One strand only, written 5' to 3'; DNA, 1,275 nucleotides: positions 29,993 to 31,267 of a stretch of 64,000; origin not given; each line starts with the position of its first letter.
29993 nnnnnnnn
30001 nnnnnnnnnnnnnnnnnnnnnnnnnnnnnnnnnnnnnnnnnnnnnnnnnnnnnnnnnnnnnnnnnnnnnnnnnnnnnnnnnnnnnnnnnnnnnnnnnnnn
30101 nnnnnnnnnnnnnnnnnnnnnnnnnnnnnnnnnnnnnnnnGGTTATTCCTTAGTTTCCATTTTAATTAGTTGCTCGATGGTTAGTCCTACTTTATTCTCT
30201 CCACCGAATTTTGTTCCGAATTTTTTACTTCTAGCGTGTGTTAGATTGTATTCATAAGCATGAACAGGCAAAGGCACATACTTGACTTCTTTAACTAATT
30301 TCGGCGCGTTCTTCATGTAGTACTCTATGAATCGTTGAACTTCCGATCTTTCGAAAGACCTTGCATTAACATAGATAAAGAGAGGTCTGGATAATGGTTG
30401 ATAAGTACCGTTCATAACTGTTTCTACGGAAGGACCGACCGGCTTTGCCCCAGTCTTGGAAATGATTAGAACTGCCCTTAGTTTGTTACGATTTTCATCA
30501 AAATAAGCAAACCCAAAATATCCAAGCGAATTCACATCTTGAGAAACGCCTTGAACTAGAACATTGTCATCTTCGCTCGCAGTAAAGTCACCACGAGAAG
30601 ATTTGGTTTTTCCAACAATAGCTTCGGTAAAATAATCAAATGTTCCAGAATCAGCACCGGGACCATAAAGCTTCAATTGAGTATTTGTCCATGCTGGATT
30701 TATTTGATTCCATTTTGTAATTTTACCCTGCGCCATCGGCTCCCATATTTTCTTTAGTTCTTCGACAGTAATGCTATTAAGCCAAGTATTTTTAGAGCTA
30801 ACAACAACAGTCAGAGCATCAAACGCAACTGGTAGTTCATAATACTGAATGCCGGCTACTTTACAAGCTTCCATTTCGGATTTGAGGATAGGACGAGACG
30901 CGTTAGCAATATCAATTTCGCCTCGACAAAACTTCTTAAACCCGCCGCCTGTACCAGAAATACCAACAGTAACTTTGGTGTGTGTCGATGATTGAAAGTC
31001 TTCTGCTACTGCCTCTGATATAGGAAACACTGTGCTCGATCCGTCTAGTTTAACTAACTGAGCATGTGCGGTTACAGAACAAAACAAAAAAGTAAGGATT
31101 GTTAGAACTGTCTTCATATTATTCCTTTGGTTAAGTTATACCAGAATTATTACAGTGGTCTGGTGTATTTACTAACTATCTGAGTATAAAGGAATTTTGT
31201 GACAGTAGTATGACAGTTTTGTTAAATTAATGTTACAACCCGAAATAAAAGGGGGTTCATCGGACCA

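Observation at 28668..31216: Phosphate-acquisition operon (PstS plus OprO/P-like porin) under a host-type Pho box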

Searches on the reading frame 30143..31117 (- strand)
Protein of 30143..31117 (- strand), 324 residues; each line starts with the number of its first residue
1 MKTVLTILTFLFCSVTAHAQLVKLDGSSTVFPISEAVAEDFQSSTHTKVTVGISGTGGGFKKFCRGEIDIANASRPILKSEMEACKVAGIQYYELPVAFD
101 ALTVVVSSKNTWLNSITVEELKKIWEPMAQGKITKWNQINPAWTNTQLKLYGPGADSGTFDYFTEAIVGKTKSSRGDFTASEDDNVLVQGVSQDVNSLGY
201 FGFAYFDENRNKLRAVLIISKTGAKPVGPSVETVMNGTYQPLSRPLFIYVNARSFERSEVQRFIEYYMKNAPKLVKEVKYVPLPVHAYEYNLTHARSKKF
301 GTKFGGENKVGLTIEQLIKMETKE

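Call 3: search_protein_families(library=pfam, proteins=[window:30143-31117:-], max_evalue=0.01)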
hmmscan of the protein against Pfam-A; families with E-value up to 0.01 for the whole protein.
window:30143-31117:- (324 aa): 2 families
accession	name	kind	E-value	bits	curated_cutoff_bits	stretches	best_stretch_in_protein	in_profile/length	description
PF12849.12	PBP_like_2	-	1.7e-35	123.6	27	1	21-268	9-264/267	PBP superfamily domain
PF12727.12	PBP_like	-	3.6e-11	43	27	1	42-266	5-191/193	PBP superfamily domain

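Call 7: search_dna_similar(query=window:30143-31117:-, collection=phages, mode=protein, max_evalue=0.001, max_rows=40)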
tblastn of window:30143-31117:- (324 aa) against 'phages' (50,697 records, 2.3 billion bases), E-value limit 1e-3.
Records with a match: 10; places in all: 10; records where one place covers at least 80% of the query: 5.
Best place of each record, by identity: <60% 10.
By first word of the organism name: Listeria 3; Bacteriophage 2; Acinetobacter 2; Staphylococcus 1; Pelagibacter 1; Vibrio 1.
By host as written in the record: - 4; Listeria monocytogenes 3; Staphylococcus aureus 1; Candidatus Pelagibacter ubique HTCC1062 1; Vibrio anguillarum strain PF430-3 1.
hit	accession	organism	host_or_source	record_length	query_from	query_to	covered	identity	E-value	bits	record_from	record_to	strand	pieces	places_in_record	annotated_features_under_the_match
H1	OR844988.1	Staphylococcus phage SA 1306 Kay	Staphylococcus aureus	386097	22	297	85%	33.6%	7e-46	172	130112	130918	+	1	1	record has no annotation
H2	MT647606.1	Pelagibacter phage Mosig EXVC030M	Candidatus Pelagibacter ubique HTCC1062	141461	2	267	82%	30.9%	4e-25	111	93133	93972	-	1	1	putative phosphate ABC transporter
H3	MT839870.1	Bacteriophage sp.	human fecal samples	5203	69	324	79%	29.8%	1e-19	95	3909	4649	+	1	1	record has no annotation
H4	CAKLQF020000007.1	Acinetobacter phage MD-2021a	not known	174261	22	268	76%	29.3%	2e-26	115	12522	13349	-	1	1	sphX: phosphate binding protein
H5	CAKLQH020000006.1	Acinetobacter phage MD-2021a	not known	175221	22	268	76%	29.3%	2e-26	115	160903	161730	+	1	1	sphX: phosphate binding protein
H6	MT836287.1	Bacteriophage sp.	human fecal samples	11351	22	282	81%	27.7%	9e-10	66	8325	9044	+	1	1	record has no annotation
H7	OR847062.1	Listeria phage LM 4-11-1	Listeria monocytogenes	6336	26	291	82%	24.8%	2e-6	55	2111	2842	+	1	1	record has no annotation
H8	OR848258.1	Listeria phage LM 4-14-1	Listeria monocytogenes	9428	26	291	82%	24.8%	3e-6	55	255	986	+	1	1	record has no annotation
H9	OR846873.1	Listeria phage LM 4-11-1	Listeria monocytogenes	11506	26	283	80%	23.6%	3e-4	48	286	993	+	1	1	record has no annotation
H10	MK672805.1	Vibrio phage Va_PF430-3_p42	Vibrio anguillarum strain PF430-3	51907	6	198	60%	29.4%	2e-9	65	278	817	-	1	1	phosphate ABC transporter substrate-binding protein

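Call 29: find_related_loci(query=window:30143-31117:-, collection=viral_contigs, flank=6000)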
Query window:30143-31117:- (324 aa) in viral_contigs; peptide patterns used: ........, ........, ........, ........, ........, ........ (x = any residue, [..] = any of these).
8 stretches matched a pattern; 1 encode a relative of the query (tblastn E <= 1e-3); 1 distinct loci.
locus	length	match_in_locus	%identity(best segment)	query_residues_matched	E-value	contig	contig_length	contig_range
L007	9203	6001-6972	100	1-324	0e+0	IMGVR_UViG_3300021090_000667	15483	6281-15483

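Call 30: find_homologous_proteins(query=window:30143-31117:-)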
Query window:30143-31117:- (324 aa): 8000 proteins with E <= 0.001 among 8000 candidates; the best 120 are listed.
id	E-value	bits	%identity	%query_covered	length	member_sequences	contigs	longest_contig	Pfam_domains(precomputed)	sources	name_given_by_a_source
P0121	5.6e-214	727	100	100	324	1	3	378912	PF12727.13,PF12849.13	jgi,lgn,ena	-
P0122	1.7e-184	630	-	-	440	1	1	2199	PF12727.13,PF12849.13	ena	-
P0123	2.2e-171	587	80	96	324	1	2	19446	PF12727.13,PF12849.13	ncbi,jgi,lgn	jgi:phosphate transport system substrate-binding protein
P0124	9.6e-157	539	73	100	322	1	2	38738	PF12727.13,PF12849.13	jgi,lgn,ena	-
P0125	8.4e-155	533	74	96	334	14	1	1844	PF12727.13,PF12849.13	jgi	jgi:phosphate transport system substrate-binding protein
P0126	4.6e-154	530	72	98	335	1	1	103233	PF12727.13,PF12849.13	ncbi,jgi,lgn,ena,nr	ncbi:MAG TPA: PstS family phosphate ABC transporter substrate-binding protein [Burkholderiales bacte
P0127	5.4e-153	527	71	96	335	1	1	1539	PF12727.13,PF12849.13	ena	-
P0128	1.2e-152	526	72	96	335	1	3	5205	PF12727.13,PF12849.13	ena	-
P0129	1.8e-152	525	70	98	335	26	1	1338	PF12727.13,PF12849.13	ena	-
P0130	3.3e-152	524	74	95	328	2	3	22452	PF12727.13,PF12849.13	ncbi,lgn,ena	-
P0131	8.7e-152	523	70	98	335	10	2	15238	PF12727.13,PF12849.13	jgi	jgi:phosphate transport system substrate-binding protein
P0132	1.3e-151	522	73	94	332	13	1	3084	PF12727.13,PF12849.13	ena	-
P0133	1.7e-151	522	71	99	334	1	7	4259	PF12727.13,PF12849.13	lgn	-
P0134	1.9e-151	522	75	94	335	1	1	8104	PF12727.13,PF12849.13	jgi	jgi:phosphate transport system substrate-binding protein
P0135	2.2e-151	522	71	94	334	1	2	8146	PF12727.13,PF12849.13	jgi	jgi:phosphate transport system substrate-binding protein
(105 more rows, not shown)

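Call 31: find_encoding_contigs(protein=P0121, flank=10000, max_places=4)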
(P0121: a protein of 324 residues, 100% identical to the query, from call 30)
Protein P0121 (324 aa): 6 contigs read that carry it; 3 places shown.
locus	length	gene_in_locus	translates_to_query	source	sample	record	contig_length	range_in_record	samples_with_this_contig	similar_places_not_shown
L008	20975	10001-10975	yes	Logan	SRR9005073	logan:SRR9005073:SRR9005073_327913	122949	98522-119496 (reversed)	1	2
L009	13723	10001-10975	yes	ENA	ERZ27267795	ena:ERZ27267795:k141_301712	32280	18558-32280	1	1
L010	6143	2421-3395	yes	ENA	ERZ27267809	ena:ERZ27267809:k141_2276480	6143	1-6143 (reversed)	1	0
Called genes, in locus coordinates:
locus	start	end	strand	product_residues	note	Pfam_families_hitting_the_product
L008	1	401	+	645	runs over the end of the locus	-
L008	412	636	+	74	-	-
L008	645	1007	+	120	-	-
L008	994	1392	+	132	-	-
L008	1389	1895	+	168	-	-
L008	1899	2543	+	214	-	-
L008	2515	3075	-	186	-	-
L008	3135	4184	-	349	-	PF13439:Glyco_transf_4, PF00534:Glycos_transf_1, PF13692:Glyco_trans_1_4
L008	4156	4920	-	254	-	PF00149:Metallophos, PF12850:Metallophos_2 (faint)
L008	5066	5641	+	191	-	-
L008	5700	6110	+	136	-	-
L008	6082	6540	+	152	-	PF00583:Acetyltransf_1, PF13673:Acetyltransf_10, PF13508:Acetyltransf_7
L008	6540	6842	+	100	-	-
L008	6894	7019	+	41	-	-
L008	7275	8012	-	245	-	-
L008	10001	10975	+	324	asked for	PF12849:PBP_like_2, PF12727:PBP_like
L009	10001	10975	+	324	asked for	PF12849:PBP_like_2, PF12727:PBP_like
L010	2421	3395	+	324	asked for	PF12849:PBP_like_2, PF12727:PBP_like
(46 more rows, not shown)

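Call 32: find_encoding_contigs(protein=P0123, flank=10000, max_places=4)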
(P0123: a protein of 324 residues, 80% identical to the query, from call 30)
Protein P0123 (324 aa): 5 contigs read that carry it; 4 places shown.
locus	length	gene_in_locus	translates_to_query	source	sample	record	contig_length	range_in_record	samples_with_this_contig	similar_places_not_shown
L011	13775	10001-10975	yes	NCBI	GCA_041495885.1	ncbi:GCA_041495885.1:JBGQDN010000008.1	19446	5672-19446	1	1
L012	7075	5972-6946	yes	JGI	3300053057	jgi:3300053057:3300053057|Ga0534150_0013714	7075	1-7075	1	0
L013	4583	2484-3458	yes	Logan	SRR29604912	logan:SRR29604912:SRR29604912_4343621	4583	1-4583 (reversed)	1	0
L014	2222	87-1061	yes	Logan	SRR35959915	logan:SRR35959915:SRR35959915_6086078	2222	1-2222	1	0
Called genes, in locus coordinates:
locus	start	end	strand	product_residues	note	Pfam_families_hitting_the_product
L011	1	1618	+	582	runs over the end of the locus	-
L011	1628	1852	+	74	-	-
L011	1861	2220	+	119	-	-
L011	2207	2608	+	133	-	-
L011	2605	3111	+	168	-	-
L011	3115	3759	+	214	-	-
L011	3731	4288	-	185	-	-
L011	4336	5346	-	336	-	PF13439:Glyco_transf_4, PF00534:Glycos_transf_1, PF13692:Glyco_trans_1_4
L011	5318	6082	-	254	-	PF00149:Metallophos, PF12850:Metallophos_2 (faint)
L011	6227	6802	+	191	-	-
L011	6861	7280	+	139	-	-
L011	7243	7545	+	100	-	-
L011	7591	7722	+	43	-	-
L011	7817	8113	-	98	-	-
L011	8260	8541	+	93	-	-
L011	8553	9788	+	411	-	PF01145:Band_7 (weak)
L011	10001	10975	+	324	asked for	PF12849:PBP_like_2, PF12727:PBP_like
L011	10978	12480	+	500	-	-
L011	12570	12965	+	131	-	PF20274:cREC_REC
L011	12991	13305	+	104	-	PF04266:ASCH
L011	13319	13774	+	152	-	?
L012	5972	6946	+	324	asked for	PF12849:PBP_like_2, PF12727:PBP_like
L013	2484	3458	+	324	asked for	PF12849:PBP_like_2, PF12727:PBP_like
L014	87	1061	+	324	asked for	PF12849:PBP_like_2, PF12727:PBP_like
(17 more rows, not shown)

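Call 33: find_encoding_contigs(protein=P0124, flank=10000, max_places=4)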
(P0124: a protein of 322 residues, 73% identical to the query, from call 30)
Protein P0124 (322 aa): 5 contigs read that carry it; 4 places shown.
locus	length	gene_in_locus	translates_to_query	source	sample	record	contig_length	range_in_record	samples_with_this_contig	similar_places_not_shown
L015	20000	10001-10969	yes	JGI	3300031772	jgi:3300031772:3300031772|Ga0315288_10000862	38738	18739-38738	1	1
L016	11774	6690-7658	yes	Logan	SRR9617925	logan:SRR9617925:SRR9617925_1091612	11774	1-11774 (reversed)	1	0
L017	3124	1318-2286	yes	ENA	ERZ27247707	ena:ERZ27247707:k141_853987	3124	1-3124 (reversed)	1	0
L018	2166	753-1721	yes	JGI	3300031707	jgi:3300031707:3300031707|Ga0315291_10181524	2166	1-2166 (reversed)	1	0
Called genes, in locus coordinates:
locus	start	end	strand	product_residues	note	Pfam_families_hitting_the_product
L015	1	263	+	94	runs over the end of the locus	-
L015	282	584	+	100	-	-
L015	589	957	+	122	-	-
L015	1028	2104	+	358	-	PF09511:RNA_lig_T4_1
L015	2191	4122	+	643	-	-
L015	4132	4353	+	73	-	-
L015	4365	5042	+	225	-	-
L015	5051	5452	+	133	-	-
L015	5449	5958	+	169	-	PF06941:NT5C (weak)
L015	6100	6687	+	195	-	PF02089:Palm_thioest (weak), PF12695:Abhydrolase_5 (weak), PF00561:Abhydrolase_1, PF01764:Lipase_3 (weak), PF07819:PGAP1, PF12146:Hydrolase_4 (weak)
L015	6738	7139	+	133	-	-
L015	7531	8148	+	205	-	PF18143:HAD_SAK_2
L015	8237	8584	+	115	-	-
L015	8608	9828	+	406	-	-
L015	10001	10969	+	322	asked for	PF12849:PBP_like_2, PF12727:PBP_like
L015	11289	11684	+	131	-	PF20274:cREC_REC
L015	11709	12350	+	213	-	-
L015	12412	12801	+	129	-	PF00472:RF-1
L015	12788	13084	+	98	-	PF00581:Rhodanese (weak)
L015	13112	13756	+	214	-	-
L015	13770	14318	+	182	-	-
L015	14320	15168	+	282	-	PF02562:PhoH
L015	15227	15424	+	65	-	-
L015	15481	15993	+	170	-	-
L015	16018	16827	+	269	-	PF02511:Thy1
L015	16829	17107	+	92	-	-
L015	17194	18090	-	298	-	-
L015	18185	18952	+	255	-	-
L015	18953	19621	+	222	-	-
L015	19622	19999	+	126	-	?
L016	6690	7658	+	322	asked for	PF12849:PBP_like_2, PF12727:PBP_like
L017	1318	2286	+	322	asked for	PF12849:PBP_like_2, PF12727:PBP_like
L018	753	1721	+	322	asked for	PF12849:PBP_like_2, PF12727:PBP_like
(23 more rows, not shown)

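Call 38: search_protein_families(library=ncbifam, proteins=[window:30143-31117:-, L011:10978-12480:+], max_evalue=0.001)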
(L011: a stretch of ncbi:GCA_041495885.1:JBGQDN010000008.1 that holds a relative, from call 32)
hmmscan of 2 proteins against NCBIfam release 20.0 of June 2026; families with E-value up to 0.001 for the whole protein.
window:30143-31117:- (324 aa): 3 families
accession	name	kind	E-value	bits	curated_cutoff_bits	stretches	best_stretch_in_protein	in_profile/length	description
TIGR02136.1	ptsS_2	subfamily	5.1e-90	301.6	206.6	1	20-283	39-295/295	phosphate ABC transporter substrate-binding protein PstS family protein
TIGR00975.1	3a0107s03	equivalog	6.8e-13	48.4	205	1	25-150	4-126/315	phosphate ABC transporter substrate-binding protein PstS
TIGR04505.1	PtsS_plasma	equivalog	1.1e-05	25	175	1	124-268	185-332/334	phosphate ABC transporter substrate-binding protein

L011:10978-12480:+ (500 aa): 0 families

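Call 42: search_protein_families(library=pfam, proteins=[L011:10978-12477:+], max_evalue=1)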
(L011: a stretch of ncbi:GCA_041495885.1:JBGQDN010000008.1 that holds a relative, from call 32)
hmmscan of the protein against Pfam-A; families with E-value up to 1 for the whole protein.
L011:10978-12477:+ (500 aa): 3 families
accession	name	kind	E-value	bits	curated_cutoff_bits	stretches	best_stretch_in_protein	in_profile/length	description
PF00170.26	bZIP_1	-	0.11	13.1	27.6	1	29-59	25-55/64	bZIP transcription factor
PF10715.16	REGB_T4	-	0.17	12.4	27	0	24-67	84-126/148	T4-page Endoribonuclease RegB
PF05377.16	FlaC_arch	-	0.21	12.4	27.8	1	30-58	7-35/55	Flagella accessory protein C (FlaC)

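Call 43: search_solved_structures(query=L011:10978-12477:+, max_evalue=1)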
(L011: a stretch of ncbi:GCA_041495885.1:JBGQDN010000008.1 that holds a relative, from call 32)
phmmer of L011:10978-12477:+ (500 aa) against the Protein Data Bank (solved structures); distinct sequences matched with E-value up to 1: 0.

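Call 49: find_related_loci(query=window:30143-31117:-, collection=genome_contigs, flank=4000)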
Query window:30143-31117:- (324 aa) in genome_contigs; peptide patterns used: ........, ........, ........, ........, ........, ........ (x = any residue, [..] = any of these).
600 stretches matched a pattern (row limit reached: there are more); 496 encode a relative of the query (tblastn E <= 1e-3); the best 80 are kept; 80 distinct loci.
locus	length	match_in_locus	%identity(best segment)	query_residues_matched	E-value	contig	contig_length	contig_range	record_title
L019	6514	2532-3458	74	17-323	1e-160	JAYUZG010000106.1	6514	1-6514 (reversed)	MAG: Betaproteobacteria bacterium isolate GL15_Down_concoct_104 GL15_Down_concoct_104_105, whole genome shotgun sequence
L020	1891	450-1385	72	14-323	6e-170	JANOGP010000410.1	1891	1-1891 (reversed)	MAG: Betaproteobacteria bacterium isolate SOY_64_metabat_149_sub SOY_64_k141_306425, whole genome shotgun sequence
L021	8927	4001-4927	74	17-323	3e-157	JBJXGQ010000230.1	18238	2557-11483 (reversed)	MAG: Burkholderiales bacterium isolate F1F2.bin.209 k127_8527713, whole genome shotgun sequence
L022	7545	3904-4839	72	14-323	3e-156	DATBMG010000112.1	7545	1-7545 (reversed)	MAG TPA_asm: Burkholderiales bacterium isolate SMAG_U3992 k141_2402099, whole genome shotgun sequence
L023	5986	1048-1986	71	13-323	1e-155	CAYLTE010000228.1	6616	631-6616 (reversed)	MAG TPA_asm: uncultured Burkholderiales bacterium isolate SRP329715_co2_15 genome assembly, contig: NODE_20082_length_66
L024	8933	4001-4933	72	14-323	3e-154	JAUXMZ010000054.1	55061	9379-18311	MAG: Burkholderiales bacterium isolate C1_concoct.bin.24 C1_k141_138198, whole genome shotgun sequence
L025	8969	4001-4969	69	3-323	3e-153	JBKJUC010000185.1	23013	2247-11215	MAG: Burkholderiales bacterium isolate ant_bin.647 k117_1522345, whole genome shotgun sequence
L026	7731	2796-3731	71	14-323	2e-152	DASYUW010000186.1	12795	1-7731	MAG TPA_asm: Burkholderiales bacterium isolate SMAG_U4605 k141_2072158, whole genome shotgun sequence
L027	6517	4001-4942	70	12-323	3e-152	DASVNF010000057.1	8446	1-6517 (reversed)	MAG TPA_asm: Burkholderiales bacterium isolate SMAG_U3119 k141_153390, whole genome shotgun sequence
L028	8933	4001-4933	71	14-323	3e-152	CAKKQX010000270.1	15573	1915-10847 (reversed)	Burkholderiales bacterium isolate Hainich-H32-bin046-1 genome assembly, contig: H32-bin046_1_Hain_H32_02um_R1_1894_lengt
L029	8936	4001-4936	69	14-323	2e-151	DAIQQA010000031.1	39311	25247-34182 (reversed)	MAG TPA_asm: Burkholderiales bacterium isolate CTOTU25577 NODE_145_length_39311_cov_7.438048, whole genome shotgun seque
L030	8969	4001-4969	67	3-323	8e-152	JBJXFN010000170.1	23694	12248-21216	MAG: Burkholderiales bacterium isolate F1F2.bin.439 k127_1495713, whole genome shotgun sequence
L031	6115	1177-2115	68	13-323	8e-151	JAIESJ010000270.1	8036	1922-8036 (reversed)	MAG: Burkholderiales bacterium isolate co.spades.METABAT.2.5kb_011 c_000000421104, whole genome shotgun sequence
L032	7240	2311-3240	70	17-323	1e-150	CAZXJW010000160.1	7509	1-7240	MAG TPA_asm: uncultured Rhodocyclaceae bacterium isolate binchicken_co311_6 genome assembly, contig: NODE_15060_length_7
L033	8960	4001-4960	68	7-323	1e-150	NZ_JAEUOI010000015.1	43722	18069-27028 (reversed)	MAG: Propionivibrio sp. isolate new MAG-195 k141_7548, whole genome shotgun sequence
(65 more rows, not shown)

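Call 58: find_homologous_proteins(query=L011:10978-12477:+)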
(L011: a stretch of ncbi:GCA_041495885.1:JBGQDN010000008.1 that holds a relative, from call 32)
Query L011:10978-12477:+ (500 aa): 3274 proteins with E <= 0.001 among 8000 candidates; the best 120 are listed.
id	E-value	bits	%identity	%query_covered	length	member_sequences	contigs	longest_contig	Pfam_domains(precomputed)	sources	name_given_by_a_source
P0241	0.0e+0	1136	100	100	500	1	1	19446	-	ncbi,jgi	jgi:hypothetical protein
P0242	2.3e-271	919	79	100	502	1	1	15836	-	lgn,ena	-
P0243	4.3e-153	529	57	87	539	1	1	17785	-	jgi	jgi:hypothetical protein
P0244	3.7e-148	512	55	89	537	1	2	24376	-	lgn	-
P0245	2.1e-147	510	51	94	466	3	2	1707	-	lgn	-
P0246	6.9e-147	508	56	85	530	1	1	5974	-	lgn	-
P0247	1.1e-146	507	55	91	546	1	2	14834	-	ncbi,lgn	-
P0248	4.1e-145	502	55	86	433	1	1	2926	-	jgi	jgi:hypothetical protein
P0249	1.3e-144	500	51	94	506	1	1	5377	-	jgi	jgi:hypothetical protein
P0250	2.3e-144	500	54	85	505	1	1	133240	-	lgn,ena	-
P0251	1.1e-143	497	53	87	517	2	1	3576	-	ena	-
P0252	3.7e-143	496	55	85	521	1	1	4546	-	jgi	jgi:hypothetical protein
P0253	3.9e-142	492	55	86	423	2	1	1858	-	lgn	-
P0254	4.2e-142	492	54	85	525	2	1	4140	-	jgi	jgi:hypothetical protein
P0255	6.3e-142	492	48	99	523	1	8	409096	-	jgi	jgi:hypothetical protein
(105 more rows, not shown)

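Call 70: search_solved_structures(query=window:30143-31117:-, show_alignments=1)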
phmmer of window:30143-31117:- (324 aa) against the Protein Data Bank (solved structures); distinct sequences matched with E-value up to 0.001: 14.
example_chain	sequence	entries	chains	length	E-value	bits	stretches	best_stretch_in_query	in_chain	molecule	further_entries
4jwo_A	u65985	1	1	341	1.9e-81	277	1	21-287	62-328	Phosphate binding protein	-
9jwy_A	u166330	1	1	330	2e-19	73.2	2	22-175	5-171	Phosphate ABC transporter, periplasmic phosphate-binding protein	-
4pqj_A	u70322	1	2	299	2.2e-18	69.8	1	26-289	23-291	Phosphate binding protein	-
4omb_A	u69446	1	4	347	2.6e-18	69.6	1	26-289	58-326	Phosphate binding protein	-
4q8r_A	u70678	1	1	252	6.1e-14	55.2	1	22-269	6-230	Phosphate ABC transporter, phosphate-binding protein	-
4gd5_A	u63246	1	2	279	1.7e-13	53.8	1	20-268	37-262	Phosphate ABC transporter, phosphate-binding protein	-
1twy_A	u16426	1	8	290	3.7e-11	46.1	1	9-281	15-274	ABC transporter, periplasmic substrate-binding protein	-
4n13_A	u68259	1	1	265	8.8e-11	44.9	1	19-271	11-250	Phosphate ABC transporter, periplasmic phosphate-binding protein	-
9l8j_A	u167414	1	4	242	1e-10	44.6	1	22-186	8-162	Sll0540 protein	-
5wnn_A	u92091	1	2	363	9.9e-07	31.6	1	8-150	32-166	Phosphate-binding protein PstS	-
9k3s_E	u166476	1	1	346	0.00012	24.7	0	8-236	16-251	Phosphate-binding protein PstS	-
8ods_A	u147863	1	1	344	0.0002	24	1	25-180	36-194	Phosphate-binding protein PstS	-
9k3x_E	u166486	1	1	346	0.00034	23.2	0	8-236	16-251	Phosphate-binding protein PstS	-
1ixi_A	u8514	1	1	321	0.00072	22.2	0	25-236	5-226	PHOSPHATE-BINDING PROTEIN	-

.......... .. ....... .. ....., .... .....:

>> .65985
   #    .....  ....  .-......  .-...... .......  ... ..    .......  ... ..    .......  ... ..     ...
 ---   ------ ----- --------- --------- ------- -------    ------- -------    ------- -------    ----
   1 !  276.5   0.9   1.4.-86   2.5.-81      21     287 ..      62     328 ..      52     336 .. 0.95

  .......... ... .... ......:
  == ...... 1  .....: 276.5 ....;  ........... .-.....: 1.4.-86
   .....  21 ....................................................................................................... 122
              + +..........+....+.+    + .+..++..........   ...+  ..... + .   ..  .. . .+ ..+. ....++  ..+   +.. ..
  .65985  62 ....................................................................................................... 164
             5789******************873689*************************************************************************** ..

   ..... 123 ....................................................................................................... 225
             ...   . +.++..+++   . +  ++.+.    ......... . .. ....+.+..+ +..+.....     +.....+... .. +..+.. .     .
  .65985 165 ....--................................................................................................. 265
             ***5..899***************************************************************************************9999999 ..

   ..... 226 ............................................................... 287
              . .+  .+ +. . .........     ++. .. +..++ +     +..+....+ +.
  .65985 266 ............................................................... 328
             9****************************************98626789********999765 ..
